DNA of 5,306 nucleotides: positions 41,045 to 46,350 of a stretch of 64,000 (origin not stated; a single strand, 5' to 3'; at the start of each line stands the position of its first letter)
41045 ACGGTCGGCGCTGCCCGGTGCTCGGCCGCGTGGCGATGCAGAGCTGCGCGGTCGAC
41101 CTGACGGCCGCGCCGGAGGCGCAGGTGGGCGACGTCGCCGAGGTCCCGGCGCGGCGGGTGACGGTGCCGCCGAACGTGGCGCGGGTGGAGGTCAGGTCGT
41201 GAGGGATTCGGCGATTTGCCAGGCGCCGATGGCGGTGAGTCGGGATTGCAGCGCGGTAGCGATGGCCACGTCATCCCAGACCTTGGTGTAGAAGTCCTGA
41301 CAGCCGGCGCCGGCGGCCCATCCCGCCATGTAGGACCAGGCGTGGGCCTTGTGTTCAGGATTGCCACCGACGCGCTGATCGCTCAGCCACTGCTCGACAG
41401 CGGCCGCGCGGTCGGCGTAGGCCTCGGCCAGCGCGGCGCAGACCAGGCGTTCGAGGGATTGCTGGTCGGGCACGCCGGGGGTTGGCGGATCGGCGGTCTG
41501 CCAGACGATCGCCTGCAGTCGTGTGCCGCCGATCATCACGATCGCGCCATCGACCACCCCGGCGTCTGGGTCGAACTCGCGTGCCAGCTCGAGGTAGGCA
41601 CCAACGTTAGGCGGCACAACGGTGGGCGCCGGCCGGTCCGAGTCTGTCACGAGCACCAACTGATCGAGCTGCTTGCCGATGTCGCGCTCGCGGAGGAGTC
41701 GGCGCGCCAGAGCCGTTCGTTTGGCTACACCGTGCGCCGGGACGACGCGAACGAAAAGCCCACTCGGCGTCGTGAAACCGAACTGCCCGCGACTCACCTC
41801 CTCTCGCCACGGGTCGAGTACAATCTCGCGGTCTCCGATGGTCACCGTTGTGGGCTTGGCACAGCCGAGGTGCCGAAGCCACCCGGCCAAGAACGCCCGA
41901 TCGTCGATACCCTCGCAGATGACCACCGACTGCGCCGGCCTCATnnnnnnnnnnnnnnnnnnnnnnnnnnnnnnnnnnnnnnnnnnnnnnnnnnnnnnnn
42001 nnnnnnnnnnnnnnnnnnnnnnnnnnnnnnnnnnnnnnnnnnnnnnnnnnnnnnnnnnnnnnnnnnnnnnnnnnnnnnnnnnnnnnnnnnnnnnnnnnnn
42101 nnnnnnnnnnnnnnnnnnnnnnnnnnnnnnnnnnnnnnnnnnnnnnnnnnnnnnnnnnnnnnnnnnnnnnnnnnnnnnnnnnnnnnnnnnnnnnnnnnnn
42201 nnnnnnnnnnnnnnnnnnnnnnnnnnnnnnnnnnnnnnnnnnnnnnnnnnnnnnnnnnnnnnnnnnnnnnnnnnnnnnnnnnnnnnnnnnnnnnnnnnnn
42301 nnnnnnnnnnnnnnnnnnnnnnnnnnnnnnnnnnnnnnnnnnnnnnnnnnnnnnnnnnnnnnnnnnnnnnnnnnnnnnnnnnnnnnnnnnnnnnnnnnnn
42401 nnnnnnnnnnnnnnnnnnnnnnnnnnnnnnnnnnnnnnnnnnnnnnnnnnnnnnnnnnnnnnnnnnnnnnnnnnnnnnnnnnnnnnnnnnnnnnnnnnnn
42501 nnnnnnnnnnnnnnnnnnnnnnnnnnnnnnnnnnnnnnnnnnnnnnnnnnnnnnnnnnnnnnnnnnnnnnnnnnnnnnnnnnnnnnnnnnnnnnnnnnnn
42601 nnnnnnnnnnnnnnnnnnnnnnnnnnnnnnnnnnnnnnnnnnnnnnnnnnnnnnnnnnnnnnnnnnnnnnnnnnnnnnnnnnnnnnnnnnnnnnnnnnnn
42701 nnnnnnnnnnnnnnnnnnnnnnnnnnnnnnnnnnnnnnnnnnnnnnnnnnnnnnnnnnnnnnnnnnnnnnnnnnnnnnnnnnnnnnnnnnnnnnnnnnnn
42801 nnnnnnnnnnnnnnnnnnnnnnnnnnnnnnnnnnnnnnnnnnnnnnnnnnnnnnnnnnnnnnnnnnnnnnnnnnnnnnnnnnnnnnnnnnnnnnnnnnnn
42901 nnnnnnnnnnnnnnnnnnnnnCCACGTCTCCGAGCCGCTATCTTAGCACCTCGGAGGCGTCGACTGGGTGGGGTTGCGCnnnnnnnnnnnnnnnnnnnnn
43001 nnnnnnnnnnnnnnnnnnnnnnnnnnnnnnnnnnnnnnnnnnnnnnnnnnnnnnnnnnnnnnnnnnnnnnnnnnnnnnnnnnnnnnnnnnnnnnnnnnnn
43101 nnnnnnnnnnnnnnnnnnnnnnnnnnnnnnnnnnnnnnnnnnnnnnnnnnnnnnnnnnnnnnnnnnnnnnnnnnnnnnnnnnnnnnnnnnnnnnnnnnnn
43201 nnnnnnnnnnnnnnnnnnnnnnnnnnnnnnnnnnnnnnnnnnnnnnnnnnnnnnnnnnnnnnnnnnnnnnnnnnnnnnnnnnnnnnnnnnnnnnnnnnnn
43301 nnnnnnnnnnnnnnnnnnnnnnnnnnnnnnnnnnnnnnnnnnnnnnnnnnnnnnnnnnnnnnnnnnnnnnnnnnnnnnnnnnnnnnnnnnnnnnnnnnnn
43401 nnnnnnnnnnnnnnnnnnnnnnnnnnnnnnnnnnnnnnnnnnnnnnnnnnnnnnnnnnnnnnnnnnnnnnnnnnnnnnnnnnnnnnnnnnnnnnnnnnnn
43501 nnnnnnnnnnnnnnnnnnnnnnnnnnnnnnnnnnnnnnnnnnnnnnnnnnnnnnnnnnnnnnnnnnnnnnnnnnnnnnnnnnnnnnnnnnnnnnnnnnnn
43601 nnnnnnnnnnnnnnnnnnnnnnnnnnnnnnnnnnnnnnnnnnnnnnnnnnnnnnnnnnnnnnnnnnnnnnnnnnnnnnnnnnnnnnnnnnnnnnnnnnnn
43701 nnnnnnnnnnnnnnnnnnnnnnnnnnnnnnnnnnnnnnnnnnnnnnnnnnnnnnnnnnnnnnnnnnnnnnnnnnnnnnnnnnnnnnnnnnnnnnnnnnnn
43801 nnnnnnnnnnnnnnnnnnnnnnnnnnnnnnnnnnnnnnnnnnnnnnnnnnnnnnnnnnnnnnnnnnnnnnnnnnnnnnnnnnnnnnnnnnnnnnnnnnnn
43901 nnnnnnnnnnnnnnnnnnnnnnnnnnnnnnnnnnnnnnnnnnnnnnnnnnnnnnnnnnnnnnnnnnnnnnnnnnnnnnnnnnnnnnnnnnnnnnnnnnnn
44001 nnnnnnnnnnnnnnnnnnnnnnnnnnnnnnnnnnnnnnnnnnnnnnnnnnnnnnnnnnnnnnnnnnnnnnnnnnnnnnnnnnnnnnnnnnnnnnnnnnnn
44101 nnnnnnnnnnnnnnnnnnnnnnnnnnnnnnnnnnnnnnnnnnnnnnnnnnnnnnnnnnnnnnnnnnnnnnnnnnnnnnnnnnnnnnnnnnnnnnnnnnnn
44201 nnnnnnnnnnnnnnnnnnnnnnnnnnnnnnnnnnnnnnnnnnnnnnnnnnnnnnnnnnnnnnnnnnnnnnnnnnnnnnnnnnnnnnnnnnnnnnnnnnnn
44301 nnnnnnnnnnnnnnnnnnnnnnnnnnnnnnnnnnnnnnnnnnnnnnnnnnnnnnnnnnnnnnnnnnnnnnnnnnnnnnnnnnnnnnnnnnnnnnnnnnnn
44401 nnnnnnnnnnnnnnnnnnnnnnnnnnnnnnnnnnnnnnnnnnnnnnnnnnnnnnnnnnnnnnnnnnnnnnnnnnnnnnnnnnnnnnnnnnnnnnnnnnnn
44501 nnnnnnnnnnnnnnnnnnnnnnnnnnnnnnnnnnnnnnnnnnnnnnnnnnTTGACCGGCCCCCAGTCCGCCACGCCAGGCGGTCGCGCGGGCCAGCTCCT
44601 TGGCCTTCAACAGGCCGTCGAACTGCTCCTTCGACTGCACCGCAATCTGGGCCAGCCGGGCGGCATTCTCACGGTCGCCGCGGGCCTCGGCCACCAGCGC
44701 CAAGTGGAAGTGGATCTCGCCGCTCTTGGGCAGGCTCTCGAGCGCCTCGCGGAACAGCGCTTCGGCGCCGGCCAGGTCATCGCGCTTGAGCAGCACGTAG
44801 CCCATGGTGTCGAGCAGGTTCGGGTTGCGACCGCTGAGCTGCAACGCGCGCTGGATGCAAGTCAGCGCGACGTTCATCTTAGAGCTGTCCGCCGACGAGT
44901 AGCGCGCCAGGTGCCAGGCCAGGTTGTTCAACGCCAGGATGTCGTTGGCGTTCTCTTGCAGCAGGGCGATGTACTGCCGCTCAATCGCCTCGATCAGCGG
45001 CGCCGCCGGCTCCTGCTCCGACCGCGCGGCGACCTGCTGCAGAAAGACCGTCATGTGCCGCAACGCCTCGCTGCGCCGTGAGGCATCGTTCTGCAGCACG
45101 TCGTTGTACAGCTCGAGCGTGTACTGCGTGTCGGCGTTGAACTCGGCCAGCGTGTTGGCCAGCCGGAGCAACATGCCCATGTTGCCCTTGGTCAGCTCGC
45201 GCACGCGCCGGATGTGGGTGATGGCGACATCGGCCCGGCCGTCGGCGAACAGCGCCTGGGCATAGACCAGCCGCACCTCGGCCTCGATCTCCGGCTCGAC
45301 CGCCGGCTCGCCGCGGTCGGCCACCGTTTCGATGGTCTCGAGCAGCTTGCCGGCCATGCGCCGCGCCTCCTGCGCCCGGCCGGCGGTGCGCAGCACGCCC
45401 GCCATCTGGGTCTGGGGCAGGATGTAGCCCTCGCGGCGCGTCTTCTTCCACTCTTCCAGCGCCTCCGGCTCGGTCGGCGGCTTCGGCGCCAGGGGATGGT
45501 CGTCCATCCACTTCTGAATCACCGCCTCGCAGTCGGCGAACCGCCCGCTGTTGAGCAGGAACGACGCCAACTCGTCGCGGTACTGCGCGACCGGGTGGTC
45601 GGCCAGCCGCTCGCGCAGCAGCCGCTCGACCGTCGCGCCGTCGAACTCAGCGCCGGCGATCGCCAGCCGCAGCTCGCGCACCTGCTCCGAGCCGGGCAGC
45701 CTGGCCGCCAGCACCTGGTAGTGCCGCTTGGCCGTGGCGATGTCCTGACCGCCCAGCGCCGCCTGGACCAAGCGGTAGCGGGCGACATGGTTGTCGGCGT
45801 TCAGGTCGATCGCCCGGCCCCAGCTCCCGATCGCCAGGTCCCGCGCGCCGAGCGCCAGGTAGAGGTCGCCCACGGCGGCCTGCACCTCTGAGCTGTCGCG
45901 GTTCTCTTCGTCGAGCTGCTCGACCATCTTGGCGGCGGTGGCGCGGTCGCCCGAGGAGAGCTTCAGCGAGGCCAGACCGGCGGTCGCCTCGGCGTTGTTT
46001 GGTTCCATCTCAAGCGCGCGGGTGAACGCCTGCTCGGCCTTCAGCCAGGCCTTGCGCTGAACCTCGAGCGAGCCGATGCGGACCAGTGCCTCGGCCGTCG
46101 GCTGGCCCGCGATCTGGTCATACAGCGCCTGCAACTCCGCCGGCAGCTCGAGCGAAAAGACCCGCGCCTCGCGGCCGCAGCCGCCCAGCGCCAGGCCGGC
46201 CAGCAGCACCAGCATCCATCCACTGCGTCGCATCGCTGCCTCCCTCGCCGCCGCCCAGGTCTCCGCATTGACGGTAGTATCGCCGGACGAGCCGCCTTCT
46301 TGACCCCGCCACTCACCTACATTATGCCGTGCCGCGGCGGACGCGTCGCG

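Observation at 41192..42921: Two-gene OLD-like module: small ABC-type (AAA_21) ATPase + Toprim/DUF4276-like protein, a candidate anti-phage or abortive-infection system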

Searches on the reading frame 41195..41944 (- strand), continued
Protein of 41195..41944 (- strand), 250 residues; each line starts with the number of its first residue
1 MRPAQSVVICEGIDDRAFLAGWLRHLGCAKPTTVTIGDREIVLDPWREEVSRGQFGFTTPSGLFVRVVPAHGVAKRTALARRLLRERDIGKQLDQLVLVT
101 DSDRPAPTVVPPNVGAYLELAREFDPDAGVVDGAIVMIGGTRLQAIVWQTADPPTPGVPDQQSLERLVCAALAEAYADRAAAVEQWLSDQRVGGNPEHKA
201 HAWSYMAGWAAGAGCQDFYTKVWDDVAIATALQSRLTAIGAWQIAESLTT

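Call 92: search_protein_families(library=padloc, alignment_id=A3, max_evalue=0.00001)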
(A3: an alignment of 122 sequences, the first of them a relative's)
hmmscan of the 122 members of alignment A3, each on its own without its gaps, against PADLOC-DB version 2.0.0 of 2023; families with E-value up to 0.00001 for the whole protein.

A. member 1, L025:2273-3745:- (490 aa): 0 families

B. families by the number of members that match (of 122 scanned): 140 families (the first 25 are shown)
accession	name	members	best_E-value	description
PDLC04140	mad8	2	6.1e-36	mads_8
PDLC04134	mad2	2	8.6e-13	mads_2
PDLC04546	PDC-M25B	1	1.7e-94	-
PDLC04544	PDC-M25B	1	1.9e-73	-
PDLC04545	PDC-M25B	1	8e-67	-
PDLC03341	MTase_II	1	4.7e-61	Type II methyltransferase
PDLC02804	SspH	1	6.5e-57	SspH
PDLC02806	SspH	1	2.2e-56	SspH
PDLC04856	PDC-S05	1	3e-55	-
PDLC04869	PDC-S05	1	6.6e-50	-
PDLC01137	ST_Kinase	1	1e-42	Serine/Threonine Kinase present with a putative adaptation module operon next to I-C systems in Rhodopirellula species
PDLC04849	PDC-S05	1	2e-40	-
PDLC04905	PDC-S09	1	2.6e-32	-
PDLC03302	MTase_II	1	3.2e-30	Type II methyltransferase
PDLC04608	PDC-M38A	1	3.5e-27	-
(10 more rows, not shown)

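Call 93: search_protein_families(library=pfam, alignment_id=A3, max_evalue=0.00001)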
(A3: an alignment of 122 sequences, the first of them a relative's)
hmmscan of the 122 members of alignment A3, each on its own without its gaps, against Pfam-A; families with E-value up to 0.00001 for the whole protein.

A. member 1, L025:2273-3745:- (490 aa): 6 families
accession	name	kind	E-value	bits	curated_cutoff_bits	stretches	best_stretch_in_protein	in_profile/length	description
PF13692.12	Glyco_trans_1_4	-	1.1e-25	90.9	27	1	302-440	2-141/142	Glycosyl transferases group 1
PF00534.26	Glycos_transf_1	-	2.4e-25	89.5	26.4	1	296-455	10-172/172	Glycosyl transferases group 1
PF13579.12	Glyco_trans_4_4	-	6.1e-22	79.1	29.7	1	112-269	4-158/158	Glycosyl transferase 4-like domain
PF13439.12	Glyco_transf_4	-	2.9e-19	70.2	28.5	1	109-270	2-166/170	Glycosyltransferase Family 4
PF20706.3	GT4-conflict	-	3e-06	26.9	26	0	297-464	210-366/385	Family 4 Glycosyltransferase in conflict systems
PF13524.12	Glyco_trans_1_2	-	5e-06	27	25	0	392-466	67-139/144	Glycosyl transferase-like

B. families by the number of members that match (of 122 scanned): 154 families (the first 25 are shown)
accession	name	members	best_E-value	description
PF00155.27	Aminotran_1_2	2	9.2e-66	Aminotransferase class I and II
PF13517.12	FG-GAP_3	2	1.9e-51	FG-GAP-like repeat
PF01261.30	AP_endonuc_2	2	1.8e-27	Xylose isomerase-like TIM barrel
PF00528.27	BPD_transp_1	2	4.1e-23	Binding-protein-dependent transport system inner membrane component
PF01839.29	FG-GAP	2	3.2e-21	FG-GAP repeat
PF01293.25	PEPCK_ATP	1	5.2e-205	Phosphoenolpyruvate carboxykinase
PF20581.3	DUF6785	1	9.9e-145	Family of unknown function (DUF6785)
PF02965.22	Met_synt_B12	1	5.9e-123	Vitamin B12 dependent methionine synthase, activation domain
PF06245.16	DUF1015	1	4.5e-98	Protein of unknown function (DUF1015)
PF07394.17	DUF1501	1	2.3e-96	Protein of unknown function (DUF1501)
PF00733.27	Asn_synthase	1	8.2e-90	Asparagine synthase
PF00198.28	2-oxoacid_dh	1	1.1e-85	2-oxoacid dehydrogenases acyltransferase (catalytic domain)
PF00294.29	PfkB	1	1e-76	pfkB family carbohydrate kinase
PF00370.27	FGGY_N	1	3.5e-73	FGGY family of carbohydrate kinases, N-terminal domain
PF21340.4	Polysacc_lyase-like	1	2e-69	Cip1-like, core domain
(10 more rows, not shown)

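Call 95: find_encoding_contigs(protein=P0001, flank=3000, max_places=6)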
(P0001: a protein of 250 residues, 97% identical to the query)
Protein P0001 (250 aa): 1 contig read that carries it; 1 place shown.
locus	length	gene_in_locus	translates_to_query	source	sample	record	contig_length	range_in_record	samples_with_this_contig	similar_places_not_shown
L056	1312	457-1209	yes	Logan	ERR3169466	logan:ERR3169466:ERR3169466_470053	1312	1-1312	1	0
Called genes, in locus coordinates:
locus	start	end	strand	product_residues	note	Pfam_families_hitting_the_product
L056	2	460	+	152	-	?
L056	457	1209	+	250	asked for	-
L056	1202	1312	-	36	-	?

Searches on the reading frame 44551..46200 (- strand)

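Call 30: search_protein_families(library=pfam, proteins=[window:44551-46200:-], max_evalue=0.001)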
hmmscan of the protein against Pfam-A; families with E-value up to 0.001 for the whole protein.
window:44551-46200:- (550 aa): 14 families
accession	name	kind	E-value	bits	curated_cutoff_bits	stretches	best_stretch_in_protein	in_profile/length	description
PF14559.12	TPR_19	-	3e-17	63.1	25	1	50-111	5-66/68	Tetratricopeptide repeat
PF13428.12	TPR_14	-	6.5e-16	57.7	23.5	1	460-501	1-42/44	Tetratricopeptide repeat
PF07719.23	TPR_2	-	3.7e-13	48.9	27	0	462-492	3-33/34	Tetratricopeptide repeat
PF23914.1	TPR_CcmH_CycH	-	1.4e-10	41.7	42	1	40-106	54-123/158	Cytochrome c-type biogenesis protein H TPR domain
PF13431.12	TPR_17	-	2.2e-10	40.4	24.4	0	58-85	1-28/34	Tetratricopeptide repeat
PF00515.34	TPR_1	-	3.9e-09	36.4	27.8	0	36-69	1-34/34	Tetratricopeptide repeat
PF13414.12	TPR_11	-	1.3e-06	28.4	26.8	0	111-144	1-34/42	TPR repeat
PF13432.12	TPR_16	-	1.8e-06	28.7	32.7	1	466-523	3-60/65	Tetratricopeptide repeat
PF13424.12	TPR_12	-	1.9e-06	28.4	30.1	0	441-490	18-75/77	Tetratricopeptide repeat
PF12569.14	NatA_aux_su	-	1.8e-05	24.4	33.3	1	78-196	12-131/515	N-terminal acetyltransferase A, auxiliary subunit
PF13174.12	TPR_6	-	0.00016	22.5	26.3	0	140-171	2-33/33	Tetratricopeptide repeat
PF13181.12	TPR_8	-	0.00019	21.8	25.7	0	37-69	2-34/34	Tetratricopeptide repeat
PF12895.13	ANAPC3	-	0.00058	20.5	27.2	0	54-105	7-57/82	Anaphase-promoting complex, cyclosome, subunit 3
PF23241.1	HAT_PRP39_C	-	0.00098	19.6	33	0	473-518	71-117/139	PRP39 C-terminal HAT repeat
